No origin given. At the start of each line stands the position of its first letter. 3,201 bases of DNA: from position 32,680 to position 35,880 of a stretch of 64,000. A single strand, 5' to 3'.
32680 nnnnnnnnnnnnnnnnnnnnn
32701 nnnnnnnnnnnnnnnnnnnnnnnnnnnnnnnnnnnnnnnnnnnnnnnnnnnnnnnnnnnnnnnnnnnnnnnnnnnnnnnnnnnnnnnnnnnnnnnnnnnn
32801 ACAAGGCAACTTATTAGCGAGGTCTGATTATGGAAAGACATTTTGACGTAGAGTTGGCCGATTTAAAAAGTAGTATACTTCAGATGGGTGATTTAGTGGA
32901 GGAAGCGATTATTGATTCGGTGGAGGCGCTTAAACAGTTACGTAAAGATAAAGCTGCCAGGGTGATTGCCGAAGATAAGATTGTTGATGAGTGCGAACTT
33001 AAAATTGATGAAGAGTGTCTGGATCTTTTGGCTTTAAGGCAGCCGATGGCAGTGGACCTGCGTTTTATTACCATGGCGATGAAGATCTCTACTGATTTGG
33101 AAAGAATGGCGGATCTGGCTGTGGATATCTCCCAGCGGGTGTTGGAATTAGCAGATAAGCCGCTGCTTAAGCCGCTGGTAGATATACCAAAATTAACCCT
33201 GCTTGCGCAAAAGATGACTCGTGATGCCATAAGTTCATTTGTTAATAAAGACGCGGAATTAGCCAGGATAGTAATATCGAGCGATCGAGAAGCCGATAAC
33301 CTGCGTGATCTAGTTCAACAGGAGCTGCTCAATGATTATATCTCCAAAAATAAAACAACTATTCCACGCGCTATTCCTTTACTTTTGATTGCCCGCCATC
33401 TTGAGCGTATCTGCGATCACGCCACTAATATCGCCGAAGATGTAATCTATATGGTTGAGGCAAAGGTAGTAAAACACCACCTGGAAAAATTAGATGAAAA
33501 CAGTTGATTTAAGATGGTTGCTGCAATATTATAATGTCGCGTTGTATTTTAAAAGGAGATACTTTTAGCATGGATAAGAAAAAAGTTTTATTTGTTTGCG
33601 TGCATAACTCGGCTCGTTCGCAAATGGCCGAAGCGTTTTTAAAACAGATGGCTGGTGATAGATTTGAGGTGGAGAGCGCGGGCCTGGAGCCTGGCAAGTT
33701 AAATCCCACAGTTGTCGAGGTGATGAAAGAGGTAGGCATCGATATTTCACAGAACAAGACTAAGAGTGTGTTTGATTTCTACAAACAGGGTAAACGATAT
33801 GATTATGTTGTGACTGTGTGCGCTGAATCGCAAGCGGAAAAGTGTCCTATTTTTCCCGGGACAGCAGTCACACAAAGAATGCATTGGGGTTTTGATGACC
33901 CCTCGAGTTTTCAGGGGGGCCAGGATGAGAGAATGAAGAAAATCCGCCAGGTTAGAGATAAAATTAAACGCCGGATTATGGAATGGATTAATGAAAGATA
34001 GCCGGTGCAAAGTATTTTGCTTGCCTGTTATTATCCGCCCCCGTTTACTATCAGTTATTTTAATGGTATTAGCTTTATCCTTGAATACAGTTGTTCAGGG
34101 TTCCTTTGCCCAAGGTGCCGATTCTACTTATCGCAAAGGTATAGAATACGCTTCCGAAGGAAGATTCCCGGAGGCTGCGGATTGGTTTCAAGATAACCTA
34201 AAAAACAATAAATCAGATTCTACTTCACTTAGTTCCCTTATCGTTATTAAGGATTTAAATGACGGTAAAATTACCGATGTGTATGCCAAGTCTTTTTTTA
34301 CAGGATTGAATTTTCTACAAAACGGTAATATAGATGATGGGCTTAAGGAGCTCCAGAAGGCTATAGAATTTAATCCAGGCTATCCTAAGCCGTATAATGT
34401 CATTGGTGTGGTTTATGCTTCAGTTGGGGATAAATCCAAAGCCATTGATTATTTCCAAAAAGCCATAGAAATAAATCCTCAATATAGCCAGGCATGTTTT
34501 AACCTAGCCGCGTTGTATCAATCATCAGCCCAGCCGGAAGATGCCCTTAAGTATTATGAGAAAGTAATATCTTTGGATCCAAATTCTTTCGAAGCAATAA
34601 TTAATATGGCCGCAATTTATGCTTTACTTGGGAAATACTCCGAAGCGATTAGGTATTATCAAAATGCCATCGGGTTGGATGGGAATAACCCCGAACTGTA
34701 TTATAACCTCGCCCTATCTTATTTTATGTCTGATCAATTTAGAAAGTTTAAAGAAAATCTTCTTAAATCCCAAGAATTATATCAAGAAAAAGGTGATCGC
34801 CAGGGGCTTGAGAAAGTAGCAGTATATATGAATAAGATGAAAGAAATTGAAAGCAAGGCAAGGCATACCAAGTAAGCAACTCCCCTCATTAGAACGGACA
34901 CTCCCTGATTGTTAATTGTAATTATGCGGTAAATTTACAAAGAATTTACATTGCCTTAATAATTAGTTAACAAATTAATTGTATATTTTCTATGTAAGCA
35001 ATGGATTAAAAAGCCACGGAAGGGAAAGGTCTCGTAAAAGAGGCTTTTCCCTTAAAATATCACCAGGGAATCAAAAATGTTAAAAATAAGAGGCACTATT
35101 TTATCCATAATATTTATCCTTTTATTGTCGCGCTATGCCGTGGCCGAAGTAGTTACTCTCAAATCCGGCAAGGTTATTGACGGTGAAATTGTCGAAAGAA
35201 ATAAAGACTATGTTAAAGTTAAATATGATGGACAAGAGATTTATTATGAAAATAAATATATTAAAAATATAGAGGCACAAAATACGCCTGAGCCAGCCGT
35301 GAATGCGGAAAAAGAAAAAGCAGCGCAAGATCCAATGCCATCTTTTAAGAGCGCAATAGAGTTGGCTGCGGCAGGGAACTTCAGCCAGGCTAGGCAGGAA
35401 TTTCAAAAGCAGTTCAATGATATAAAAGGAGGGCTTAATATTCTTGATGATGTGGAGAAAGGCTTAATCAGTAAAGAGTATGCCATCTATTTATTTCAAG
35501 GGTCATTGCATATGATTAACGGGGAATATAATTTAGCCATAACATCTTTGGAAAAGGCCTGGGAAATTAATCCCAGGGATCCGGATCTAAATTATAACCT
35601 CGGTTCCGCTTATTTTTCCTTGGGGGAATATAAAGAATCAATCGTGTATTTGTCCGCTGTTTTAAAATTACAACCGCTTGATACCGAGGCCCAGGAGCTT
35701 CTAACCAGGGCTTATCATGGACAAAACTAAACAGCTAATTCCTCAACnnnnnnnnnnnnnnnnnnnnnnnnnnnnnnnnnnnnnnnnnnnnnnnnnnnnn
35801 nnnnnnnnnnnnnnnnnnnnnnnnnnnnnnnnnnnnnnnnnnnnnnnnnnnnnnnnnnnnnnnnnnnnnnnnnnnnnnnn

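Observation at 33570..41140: Pho-box-driven island of secreted TPR proteins, a 1448-aa membrane giant, a mini membrane protein and an OMP sandwiched between two complete pst-phoU operons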

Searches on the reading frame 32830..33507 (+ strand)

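Call 8: search_protein_families(library=pfam, proteins=[window:32830-33507:+], max_evalue=0.00001)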
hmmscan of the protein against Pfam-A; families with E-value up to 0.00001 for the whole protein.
window:32830-33507:+ (225 aa): 1 family
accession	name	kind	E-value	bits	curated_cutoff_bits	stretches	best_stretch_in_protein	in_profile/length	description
PF01895.24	PhoU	-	1.3e-43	147.7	23.5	2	16-104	1-89/89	PhoU domain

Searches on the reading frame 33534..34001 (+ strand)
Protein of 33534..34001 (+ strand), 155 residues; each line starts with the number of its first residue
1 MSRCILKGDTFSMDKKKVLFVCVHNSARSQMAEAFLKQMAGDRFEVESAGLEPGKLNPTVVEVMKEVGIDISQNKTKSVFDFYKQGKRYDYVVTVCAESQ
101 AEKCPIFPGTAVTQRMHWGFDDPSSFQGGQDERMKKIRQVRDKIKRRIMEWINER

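Call 4: search_protein_families(library=pfam, proteins=[window:33534-34001:+], max_evalue=0.1)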
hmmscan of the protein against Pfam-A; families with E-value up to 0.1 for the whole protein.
window:33534-34001:+ (155 aa): 1 family
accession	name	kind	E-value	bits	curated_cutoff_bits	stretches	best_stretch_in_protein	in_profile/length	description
PF01451.26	LMWPc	-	1.8e-23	83.8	23.2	1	18-151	1-143/144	Low molecular weight phosphotyrosine protein phosphatase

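Call 5: search_protein_families(library=ncbifam, proteins=[window:33534-34001:+], max_evalue=0.1)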
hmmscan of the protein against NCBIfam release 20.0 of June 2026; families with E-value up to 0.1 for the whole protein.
window:33534-34001:+ (155 aa): 5 families
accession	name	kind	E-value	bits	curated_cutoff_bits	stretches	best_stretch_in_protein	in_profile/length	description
TIGR02691.1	arsC_pI258_fam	equivalog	2e-38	131.6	174.3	1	18-149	1-127/129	arsenate reductase (thioredoxin)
NF010053.0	PRK13530.1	subfamily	6e-35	120.5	215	1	13-152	1-129/133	arsenate reductase (thioredoxin)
TIGR02689.1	ars_reduc_gluta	equivalog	5.7e-26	91.2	157.6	1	16-150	1-124/126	arsenate reductase, glutathione/glutaredoxin type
NF007520.0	PRK10126.1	equivalog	0.00012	22.5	243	1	17-110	4-97/147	low molecular weight protein-tyrosine-phosphatase Wzb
NF010158.0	PRK13637.1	equivalog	0.079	12.1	390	0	44-95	107-158/287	energy-coupling factor transporter ATPase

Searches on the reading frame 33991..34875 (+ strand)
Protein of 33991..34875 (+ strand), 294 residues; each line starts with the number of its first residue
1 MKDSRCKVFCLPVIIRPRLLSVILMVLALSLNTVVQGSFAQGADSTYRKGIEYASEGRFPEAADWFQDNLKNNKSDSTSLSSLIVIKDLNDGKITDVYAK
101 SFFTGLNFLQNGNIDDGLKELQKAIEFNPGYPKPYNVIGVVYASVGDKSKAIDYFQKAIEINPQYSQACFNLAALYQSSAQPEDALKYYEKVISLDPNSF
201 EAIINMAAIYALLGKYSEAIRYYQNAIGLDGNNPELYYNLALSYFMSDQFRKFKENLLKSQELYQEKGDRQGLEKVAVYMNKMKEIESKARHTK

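Call 4: search_protein_families(library=pfam, proteins=[window:33991-34875:+], max_evalue=0.1)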
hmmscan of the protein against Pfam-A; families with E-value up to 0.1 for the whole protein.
window:33991-34875:+ (294 aa): 39 families (the best 25 are shown)
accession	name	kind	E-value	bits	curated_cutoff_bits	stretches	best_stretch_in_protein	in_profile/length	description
PF00515.34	TPR_1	-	3.5e-36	122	27.8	3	134-165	3-34/34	Tetratricopeptide repeat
PF07719.23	TPR_2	-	7.9e-32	107.2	27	3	167-198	2-33/34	Tetratricopeptide repeat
PF13431.12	TPR_17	-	6.6e-25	85.7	24.4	4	188-220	1-33/34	Tetratricopeptide repeat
PF13181.12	TPR_8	-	1.4e-24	84.6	25.7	3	135-165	4-34/34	Tetratricopeptide repeat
PF13414.12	TPR_11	-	1.1e-23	83.1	26.8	4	209-246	3-40/42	TPR repeat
PF13176.12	TPR_7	-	2.1e-19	68.3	27.9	2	202-232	1-33/36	Tetratricopeptide repeat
PF13428.12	TPR_14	-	8.7e-19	66.6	23.5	3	201-241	2-42/44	Tetratricopeptide repeat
PF13424.12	TPR_12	-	2.3e-18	66.6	30.1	3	111-162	16-75/77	Tetratricopeptide repeat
PF14559.12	TPR_19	-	4.5e-18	65.8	25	3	181-220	6-45/68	Tetratricopeptide repeat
PF13432.12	TPR_16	-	8.2e-16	58.6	32.7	3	172-234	3-65/65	Tetratricopeptide repeat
PF13371.12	TPR_9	-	2.6e-12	47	35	2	173-233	2-62/73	Tetratricopeptide repeat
PF13374.12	TPR_10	-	3.8e-12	46.3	27.5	2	171-194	7-30/42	Tetratricopeptide repeat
PF13174.12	TPR_6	-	3e-10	40.5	26.3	1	170-199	4-33/33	Tetratricopeptide repeat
PF23914.1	TPR_CcmH_CycH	-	5.3e-09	36.5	42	1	137-226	55-147/158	Cytochrome c-type biogenesis protein H TPR domain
PF24575.1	TPR_Slam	-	5e-08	33.7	35.2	1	204-252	51-99/104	Surface lipoprotein assembly modifier, N-terminal TPR repeats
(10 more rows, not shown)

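Call 5: search_protein_families(library=ncbifam, proteins=[window:33991-34875:+], max_evalue=0.1)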
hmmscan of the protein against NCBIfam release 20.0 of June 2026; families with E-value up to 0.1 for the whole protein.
window:33991-34875:+ (294 aa): 38 families (the best 25 are shown)
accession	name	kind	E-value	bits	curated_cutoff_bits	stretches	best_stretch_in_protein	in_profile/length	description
TIGR02917.1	PEP_TPR_lipo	equivalog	2.7e-26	91.7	312.2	1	106-252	439-585/899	XrtA/PEP-CTERM system TPR-repeat protein PrsT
TIGR02521.1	type_IV_pilW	equivalog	4.5e-22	78.7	154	2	105-168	38-101/234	type IV pilus biogenesis/stability protein PilW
NF040959.1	MamA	equivalog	4.5e-21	75.2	200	2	146-259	51-164/204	magnetosome protein MamA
NF047558.1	TPR_END_plus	domain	9.1e-21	73.6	32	3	140-166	7-33/56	TPR end-of-group domain-containing protein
NF033762.1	social_mot_Tgl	equivalog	3.1e-19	69.3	225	1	105-247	38-183/252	social motility TPR repeat lipoprotein Tgl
NF002725.1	PRK02603.1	equivalog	1.4e-18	67.5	143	2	137-179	77-119/173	photosystem I assembly protein Ycf3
TIGR00990.1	3a0801s09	subfamily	6.7e-16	58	757.25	2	40-198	291-431/615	mitochondrial import receptor subunit TOM70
TIGR02552.1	LcrH_SycD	equivalog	1.5e-11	44.2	104.8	1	183-277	35-129/136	SycD/LcrH family type III secretion system chaperone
NF047371.1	FlcA_CTERM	equivalog_domain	2.9e-11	42.6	300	2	127-227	433-534/646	periplasmic flagellar collar protein FlcA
TIGR03939.1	PGA_TPR_OMP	equivalog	1e-10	40.5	366.65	2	110-271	31-188/800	poly-beta-1,6 N-acetyl-D-glucosamine export porin PgaA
NF033758.1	gliding_GltE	equivalog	2e-10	40.2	225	1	130-266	220-350/411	adventurous gliding motility TPR repeat lipoprotein GltE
TIGR00540.1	TPR_hemY_coli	hypoth_equivalog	2.4e-09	36.5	142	2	144-226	304-385/385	heme biosynthesis-associated TPR protein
NF033920.0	C39_PA2778_fam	equivalog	5.2e-09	35.9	150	2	108-196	166-254/255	PA2778 family cysteine peptidase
NF053607.1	CHU_0125_OmpA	equivalog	2.2e-08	33.1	620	2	146-219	33-106/639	CHU_0125 family OmpA-like outer membrane integrity protein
NF052312.1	T9SS_PorW_SprE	equivalog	3.4e-08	32.6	250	1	135-271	182-327/716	type IX secretion system periplasmic lipoprotein PorW/SprE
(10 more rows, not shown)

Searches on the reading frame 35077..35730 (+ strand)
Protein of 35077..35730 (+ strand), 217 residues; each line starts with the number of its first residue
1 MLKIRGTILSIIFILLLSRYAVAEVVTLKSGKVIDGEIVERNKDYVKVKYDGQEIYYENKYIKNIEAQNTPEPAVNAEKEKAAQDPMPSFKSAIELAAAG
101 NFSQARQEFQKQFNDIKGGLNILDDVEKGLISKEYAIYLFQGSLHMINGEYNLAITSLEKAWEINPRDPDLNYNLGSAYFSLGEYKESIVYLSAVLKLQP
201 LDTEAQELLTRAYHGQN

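Call 4: search_protein_families(library=pfam, proteins=[window:35077-35730:+], max_evalue=0.1)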
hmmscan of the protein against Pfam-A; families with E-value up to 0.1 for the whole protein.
window:35077-35730:+ (217 aa): 19 families
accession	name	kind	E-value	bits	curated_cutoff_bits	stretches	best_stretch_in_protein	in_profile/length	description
PF13414.12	TPR_11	-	2.4e-14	53.1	26.8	2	142-183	1-42/42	TPR repeat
PF14559.12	TPR_19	-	2.5e-12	47.4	25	1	147-211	3-67/68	Tetratricopeptide repeat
PF13181.12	TPR_8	-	6.1e-12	45.1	25.7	2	170-200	2-32/34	Tetratricopeptide repeat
PF00515.34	TPR_1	-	1.8e-11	43.7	27.8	2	173-200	5-32/34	Tetratricopeptide repeat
PF07719.23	TPR_2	-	8e-11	41.6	27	1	170-200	2-32/34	Tetratricopeptide repeat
PF13428.12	TPR_14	-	6.5e-09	36.1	23.5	1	169-211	1-43/44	Tetratricopeptide repeat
PF13432.12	TPR_16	-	7e-08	33.2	32.7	2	142-200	4-62/65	Tetratricopeptide repeat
PF13371.12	TPR_9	-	4.3e-05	23.9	35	1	151-208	11-68/73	Tetratricopeptide repeat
PF13424.12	TPR_12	-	0.00018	22.1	30.1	1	137-198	5-74/77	Tetratricopeptide repeat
PF13431.12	TPR_17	-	0.00019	21.9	24.4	1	159-188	3-32/34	Tetratricopeptide repeat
PF12895.13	ANAPC3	-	0.00024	21.7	27.2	1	134-193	23-80/82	Anaphase-promoting complex, cyclosome, subunit 3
PF23914.1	TPR_CcmH_CycH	-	0.00029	21.1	42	1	140-210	55-128/158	Cytochrome c-type biogenesis protein H TPR domain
PF14853.12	Fis1_TPR_C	-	0.00038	21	25.3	1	173-209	5-41/53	Fis1 C-terminal tetratricopeptide repeat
PF13174.12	TPR_6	-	0.0008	20.4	26.3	0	173-200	4-31/33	Tetratricopeptide repeat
PF14561.12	TPR_20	-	0.0019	18.9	25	1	154-197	7-50/90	Tetratricopeptide repeat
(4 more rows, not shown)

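Call 5: search_protein_families(library=ncbifam, proteins=[window:35077-35730:+], max_evalue=0.1)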
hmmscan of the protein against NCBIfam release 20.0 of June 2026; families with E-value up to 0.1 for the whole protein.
window:35077-35730:+ (217 aa): 19 families
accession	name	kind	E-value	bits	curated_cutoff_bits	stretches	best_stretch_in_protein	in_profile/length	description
NF040959.1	MamA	equivalog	1.1e-09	38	200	1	136-205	106-175/204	magnetosome protein MamA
NF047433.1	Lepto_7_Nterm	domain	3e-08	33.3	43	1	11-57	2-50/63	LA_0442/LA_0875 N-terminal domain-containing protein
NF047371.1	FlcA_CTERM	equivalog_domain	7.9e-08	31.2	300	1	64-205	363-509/646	periplasmic flagellar collar protein FlcA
TIGR02552.1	LcrH_SycD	equivalog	2.9e-07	30.3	104.8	1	142-212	59-129/136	SycD/LcrH family type III secretion system chaperone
TIGR02917.1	PEP_TPR_lipo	equivalog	3.6e-07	28.4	312.2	1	81-206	142-264/899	XrtA/PEP-CTERM system TPR-repeat protein PrsT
NF047503.1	LB_137_fam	subfamily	5.7e-07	29.1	200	1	11-66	1-56/288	LB_137 family protein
NF041881.1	PTPDL_fam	equivalog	6.3e-06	25.5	200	1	14-78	3-69/339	PTPDL family protein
NF047558.1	TPR_END_plus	domain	1.9e-05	24.5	32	0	172-201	2-31/56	TPR end-of-group domain-containing protein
TIGR02795.1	tol_pal_ybgF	equivalog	9.9e-05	22.9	90.1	1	143-206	10-76/119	tol-pal system protein YbgF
NF052400.1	M48_BAM_BepA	equivalog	0.0003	19.7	570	1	142-216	348-422/483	beta-barrel assembly-enhancing protease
TIGR00540.1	TPR_hemY_coli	hypoth_equivalog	0.00035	19.5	142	1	154-208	311-365/385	heme biosynthesis-associated TPR protein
NF047507.1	TPR_BatC_Lepto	exception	0.00062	19.3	175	1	145-199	34-88/214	TPR repeat-containing protein BatC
NF002725.1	PRK02603.1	equivalog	0.003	17.6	143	1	101-187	43-124/173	photosystem I assembly protein Ycf3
NF047624.1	LIC_13076_fam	equivalog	0.0043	16.9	110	1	24-59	167-202/214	LIC_13076 family protein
NF008520.0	PRK11447.1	equivalog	0.006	14.4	858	1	141-200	275-334/1157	cellulose synthase complex outer membrane protein BcsC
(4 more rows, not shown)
